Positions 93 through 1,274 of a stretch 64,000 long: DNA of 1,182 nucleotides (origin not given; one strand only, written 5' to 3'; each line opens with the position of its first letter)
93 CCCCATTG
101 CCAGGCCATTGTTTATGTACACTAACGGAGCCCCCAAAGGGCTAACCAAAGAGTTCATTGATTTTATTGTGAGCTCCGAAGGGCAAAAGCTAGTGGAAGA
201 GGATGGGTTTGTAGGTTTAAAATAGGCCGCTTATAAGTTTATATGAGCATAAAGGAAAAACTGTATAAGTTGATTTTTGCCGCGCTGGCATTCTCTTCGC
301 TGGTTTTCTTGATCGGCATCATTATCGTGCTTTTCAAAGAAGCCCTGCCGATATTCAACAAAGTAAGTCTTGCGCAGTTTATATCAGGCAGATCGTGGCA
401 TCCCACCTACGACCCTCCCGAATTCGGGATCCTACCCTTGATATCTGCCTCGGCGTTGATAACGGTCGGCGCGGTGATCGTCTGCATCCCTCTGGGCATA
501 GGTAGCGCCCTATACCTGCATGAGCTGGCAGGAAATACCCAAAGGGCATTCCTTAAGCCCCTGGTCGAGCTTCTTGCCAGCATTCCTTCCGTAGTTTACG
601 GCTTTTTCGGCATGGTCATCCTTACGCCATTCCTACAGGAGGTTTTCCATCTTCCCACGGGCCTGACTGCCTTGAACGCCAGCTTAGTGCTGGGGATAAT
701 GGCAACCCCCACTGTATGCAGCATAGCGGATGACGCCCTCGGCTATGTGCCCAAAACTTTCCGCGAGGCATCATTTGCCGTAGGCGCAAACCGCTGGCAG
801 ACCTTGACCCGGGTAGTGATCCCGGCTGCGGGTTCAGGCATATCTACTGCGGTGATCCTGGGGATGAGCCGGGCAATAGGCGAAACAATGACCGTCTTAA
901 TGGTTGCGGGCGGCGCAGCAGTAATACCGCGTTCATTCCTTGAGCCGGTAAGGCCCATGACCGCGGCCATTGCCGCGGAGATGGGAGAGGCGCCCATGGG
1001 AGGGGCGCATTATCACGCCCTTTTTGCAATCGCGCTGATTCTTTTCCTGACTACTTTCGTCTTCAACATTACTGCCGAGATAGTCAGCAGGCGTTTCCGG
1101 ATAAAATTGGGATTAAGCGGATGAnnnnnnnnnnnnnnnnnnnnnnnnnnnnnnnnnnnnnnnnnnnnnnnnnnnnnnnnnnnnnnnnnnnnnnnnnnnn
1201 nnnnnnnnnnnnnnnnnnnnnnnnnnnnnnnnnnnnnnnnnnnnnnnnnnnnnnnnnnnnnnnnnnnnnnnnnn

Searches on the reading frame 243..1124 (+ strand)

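Call 71: search_protein_families(library=pfam, proteins=[window:243-1124:+], max_evalue=0.00001)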
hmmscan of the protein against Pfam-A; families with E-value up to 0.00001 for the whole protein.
window:243-1124:+ (293 aa): 1 family
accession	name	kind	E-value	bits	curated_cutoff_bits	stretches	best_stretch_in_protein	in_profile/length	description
PF00528.27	BPD_transp_1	-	4.3e-17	62.9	26.4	1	82-286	2-183/184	Binding-protein-dependent transport system inner membrane component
